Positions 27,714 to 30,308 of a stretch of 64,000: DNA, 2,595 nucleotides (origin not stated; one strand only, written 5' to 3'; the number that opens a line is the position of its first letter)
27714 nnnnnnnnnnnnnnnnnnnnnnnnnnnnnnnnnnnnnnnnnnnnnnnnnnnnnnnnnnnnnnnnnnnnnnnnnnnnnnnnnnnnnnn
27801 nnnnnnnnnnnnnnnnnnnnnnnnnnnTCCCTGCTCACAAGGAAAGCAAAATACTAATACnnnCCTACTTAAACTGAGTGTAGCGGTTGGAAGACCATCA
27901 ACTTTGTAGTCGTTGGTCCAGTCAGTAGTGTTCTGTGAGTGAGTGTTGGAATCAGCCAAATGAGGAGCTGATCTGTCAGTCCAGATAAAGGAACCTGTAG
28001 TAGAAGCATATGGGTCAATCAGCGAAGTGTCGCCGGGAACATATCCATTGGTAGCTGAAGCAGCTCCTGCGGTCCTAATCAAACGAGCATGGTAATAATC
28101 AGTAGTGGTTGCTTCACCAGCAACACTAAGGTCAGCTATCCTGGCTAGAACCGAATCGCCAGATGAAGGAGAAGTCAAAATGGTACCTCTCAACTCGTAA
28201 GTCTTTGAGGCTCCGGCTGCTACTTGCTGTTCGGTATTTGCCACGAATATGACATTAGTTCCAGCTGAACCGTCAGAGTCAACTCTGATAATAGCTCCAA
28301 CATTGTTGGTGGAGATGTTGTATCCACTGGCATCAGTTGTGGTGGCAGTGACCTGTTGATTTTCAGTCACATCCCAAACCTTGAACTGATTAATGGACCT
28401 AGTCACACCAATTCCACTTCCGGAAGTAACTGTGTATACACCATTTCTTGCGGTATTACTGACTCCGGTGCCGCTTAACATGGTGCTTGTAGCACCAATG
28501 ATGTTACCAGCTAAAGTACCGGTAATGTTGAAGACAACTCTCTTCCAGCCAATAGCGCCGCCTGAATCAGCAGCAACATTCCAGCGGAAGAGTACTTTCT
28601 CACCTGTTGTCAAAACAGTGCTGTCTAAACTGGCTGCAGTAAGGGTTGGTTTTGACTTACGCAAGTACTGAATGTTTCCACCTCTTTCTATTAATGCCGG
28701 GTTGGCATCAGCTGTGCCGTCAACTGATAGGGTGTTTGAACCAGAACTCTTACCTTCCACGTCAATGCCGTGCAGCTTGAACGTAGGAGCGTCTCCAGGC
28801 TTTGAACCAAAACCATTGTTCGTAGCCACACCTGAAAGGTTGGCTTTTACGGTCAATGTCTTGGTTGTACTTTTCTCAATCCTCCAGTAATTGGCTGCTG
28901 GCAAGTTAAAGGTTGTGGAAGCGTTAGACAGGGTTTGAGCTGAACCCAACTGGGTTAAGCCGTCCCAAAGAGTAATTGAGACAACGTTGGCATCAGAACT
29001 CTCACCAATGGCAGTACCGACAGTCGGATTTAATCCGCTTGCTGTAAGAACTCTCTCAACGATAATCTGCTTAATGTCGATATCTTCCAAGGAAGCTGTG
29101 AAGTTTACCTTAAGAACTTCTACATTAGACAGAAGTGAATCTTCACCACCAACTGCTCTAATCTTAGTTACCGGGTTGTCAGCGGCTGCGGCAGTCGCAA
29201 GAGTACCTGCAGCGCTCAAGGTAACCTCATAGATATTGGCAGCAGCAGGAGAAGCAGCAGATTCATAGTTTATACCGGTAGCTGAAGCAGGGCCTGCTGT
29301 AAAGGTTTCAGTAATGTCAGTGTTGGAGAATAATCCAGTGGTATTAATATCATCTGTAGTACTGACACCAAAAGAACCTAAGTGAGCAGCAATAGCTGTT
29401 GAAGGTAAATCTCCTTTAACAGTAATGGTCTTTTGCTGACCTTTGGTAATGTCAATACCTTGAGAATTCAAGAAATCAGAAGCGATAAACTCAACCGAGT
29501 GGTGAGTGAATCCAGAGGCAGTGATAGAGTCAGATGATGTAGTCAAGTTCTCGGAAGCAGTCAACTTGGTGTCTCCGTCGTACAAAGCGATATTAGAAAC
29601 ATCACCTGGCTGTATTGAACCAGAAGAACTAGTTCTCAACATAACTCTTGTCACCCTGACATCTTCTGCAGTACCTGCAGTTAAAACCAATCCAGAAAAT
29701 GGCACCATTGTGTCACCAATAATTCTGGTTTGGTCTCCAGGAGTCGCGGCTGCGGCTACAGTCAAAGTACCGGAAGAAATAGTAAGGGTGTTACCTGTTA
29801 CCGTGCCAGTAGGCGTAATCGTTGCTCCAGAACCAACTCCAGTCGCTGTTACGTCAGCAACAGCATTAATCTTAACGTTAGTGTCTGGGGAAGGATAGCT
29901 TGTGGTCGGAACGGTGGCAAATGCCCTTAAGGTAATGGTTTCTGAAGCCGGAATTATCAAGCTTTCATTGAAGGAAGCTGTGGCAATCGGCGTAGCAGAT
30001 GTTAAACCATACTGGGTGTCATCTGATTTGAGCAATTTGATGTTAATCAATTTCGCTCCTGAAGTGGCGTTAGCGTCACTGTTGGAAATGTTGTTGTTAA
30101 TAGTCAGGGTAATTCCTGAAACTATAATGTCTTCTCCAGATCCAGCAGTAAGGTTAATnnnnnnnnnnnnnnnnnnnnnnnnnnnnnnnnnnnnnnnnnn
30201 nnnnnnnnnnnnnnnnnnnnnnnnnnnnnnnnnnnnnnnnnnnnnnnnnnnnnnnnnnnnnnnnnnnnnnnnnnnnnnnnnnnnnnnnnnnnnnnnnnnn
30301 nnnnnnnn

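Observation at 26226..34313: HTH protein - ECF sigma - anti-sigma-like - giant surface protein - FN3/PG-binding protein: a self-regulated surface-layer module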

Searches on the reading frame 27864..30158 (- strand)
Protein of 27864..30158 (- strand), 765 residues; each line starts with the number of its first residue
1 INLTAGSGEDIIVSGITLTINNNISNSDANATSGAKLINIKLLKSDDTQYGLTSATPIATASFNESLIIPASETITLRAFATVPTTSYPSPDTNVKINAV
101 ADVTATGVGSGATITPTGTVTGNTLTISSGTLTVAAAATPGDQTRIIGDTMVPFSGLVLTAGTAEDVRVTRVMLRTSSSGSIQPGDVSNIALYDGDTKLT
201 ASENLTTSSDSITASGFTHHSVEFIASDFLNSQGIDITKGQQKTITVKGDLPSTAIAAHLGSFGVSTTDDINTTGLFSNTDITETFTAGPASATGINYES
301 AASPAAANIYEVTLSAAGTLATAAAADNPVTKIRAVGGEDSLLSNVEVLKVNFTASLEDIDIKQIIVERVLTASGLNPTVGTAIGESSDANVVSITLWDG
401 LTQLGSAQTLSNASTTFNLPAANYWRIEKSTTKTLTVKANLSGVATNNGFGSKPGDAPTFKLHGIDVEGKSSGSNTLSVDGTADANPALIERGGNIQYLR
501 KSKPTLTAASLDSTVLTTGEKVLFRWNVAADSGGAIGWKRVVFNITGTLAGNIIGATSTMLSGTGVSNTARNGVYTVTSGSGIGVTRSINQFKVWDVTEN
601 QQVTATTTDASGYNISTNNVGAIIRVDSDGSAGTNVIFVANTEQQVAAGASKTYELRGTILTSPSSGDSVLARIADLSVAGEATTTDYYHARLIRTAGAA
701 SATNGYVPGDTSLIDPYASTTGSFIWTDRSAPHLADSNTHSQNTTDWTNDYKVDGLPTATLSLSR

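Call 42: predict_structure(alignment_id=A2)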
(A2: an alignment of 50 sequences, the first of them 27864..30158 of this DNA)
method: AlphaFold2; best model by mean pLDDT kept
length: 765 residues; sequences in the alignment: 50
mean_pLDDT: 84.0   pTM: 0.75
mean pLDDT of the five models: 84.0, 83.5, 82.9, 81.4, 81.1
residues with pLDDT >= 90: 430; 70-90: 175; 50-70: 124; < 50: 36
segments of 3 or more residues with pLDDT < 50: 374-379, 487-490, 696-713
pLDDT, mean of each block of 10 residues (from residue 1): 90 89 62 71 92 87 91 91 69 60 84 82 73 93 93 96 93 87 93 97 89 68 94 94 97 93 92 89 82 85 72 94 93 94 97 96 95 53 66 97 97 95 96 98 90 90 94 87 51 84 97 97 98 94 92 69 56 79 81 94 79 53 60 80 95 97 96 86 72 58 44 50 89 67 88 93 97
secondary structure, 60 per line:
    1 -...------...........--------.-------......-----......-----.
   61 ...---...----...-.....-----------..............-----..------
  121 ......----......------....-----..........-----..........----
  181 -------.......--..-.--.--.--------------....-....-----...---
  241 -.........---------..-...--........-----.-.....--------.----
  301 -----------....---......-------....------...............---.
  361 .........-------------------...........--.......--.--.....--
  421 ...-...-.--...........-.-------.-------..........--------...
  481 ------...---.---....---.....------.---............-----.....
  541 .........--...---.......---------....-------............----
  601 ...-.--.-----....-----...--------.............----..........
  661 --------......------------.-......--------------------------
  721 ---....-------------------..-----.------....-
elements in order (helices of 4 or more, strands of 3 or more residues): E2-4 E11-21 E38-43 E49-54 E60-63 E67-69 E74-76 E78-82 E94-107 E121-126 E131-136 E143-146 E152-161 E167-176 E188-194 E221-224 E235-237 E242-250 E263-265 E271-275 E283-287 E312-315 E319-324 E332-335 E342-356 E360-369 E392-399 E402-408 E414-418 E425-427 E432-442 E460-469 E478-480 E497-500 E504-508 E519-530 E536-549 E552-554 H558-564 E574-577 E585-596 E601-603 E623-625 E634-646 E651-660 E669-674 H689-694 E724-727 E761-764

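Call 50: fold_search(model_id=the predicted structure, library=pdb)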
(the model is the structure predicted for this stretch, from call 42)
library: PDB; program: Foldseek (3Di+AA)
matches with E <= 10: 1421; with E <= 0.001: 124
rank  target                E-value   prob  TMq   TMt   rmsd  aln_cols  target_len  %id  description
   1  8beg_B                1.5e-11  1.00  0.15  0.17  22.7       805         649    8  Structure of Ig-like domains from PrgB (released 2022-11-30)
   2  8xf6_A                1.9e-10  1.00  0.12  0.10  21.1       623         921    8  Cryo-EM structure of integrin ITGAV, ITGB3 and Cilengitide TFA complex, conformation 2 (released 2024-12-18)
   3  4g1m_A                3.0e-10  1.00  0.13  0.11  32.0       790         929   10  Re-refinement of alpha V beta 3 structure (released 2012-12-12)
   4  3fcs_A                4.6e-10  1.00  0.15  0.13  28.9       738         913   10  Structure of complete ectodomain of integrin aIIBb3 (released 2009-01-20)
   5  4mmx_A                7.4e-10  1.00  0.14  0.12  32.3       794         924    9  Integrin AlphaVBeta3 ectodomain bound to the tenth domain of Fibronectin (released 2014-03-26)
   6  3ije_A                1.1e-09  1.00  0.13  0.11  31.9       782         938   10  Crystal structure of the complete integrin alhaVbeta3 ectodomain plus an Alpha/beta transmembrane fragment (released 2009-09-29)
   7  4nen_A                1.4e-09  1.00  0.16  0.13  27.1       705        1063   10  An internal ligand-bound, metastable state of a leukocyte integrin, aXb2 (released 2014-01-15)
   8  9e8a_A                1.7e-09  1.00  0.16  0.15  32.9       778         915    9  Integrin aIIbb3 bent conformation from human platelet membrane crude preparation (released 2025-10-15)
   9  9ijj_P                4.6e-09  1.00  0.16  0.19  22.1       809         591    8  In situ structure of the central apparatus in mouse sperm axoneme. (released 2025-06-04)
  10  6avu_A                8.6e-09  1.00  0.14  0.13  18.6       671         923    7  Human alpha-V beta-3 Integrin (open conformation) in complex with the therapeutic antibody LM609 (released 2017-11-01)
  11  4o02_A                9.1e-09  1.00  0.14  0.12  32.1       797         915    9  AlphaVBeta3 integrin in complex with monoclonal antibody FAB fragment. (released 2014-04-02)
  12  3k6s_C                1.3e-08  1.00  0.16  0.15  28.6       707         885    9  Structure of integrin alphaXbeta2 ectodomain (released 2010-01-12)
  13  4neh_A                1.5e-08  1.00  0.15  0.12  26.5       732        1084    9  An internal ligand-bound, metastable state of a leukocyte integrin, aXb2 (released 2014-01-15)
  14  3k71_A                2.1e-08  1.00  0.16  0.14  29.0       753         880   11  Structure of integrin alphaX beta2 ectodomain (released 2010-01-12)
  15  3k6s_E                2.2e-08  1.00  0.16  0.15  28.2       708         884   10  Structure of integrin alphaXbeta2 ectodomain (released 2010-01-12)
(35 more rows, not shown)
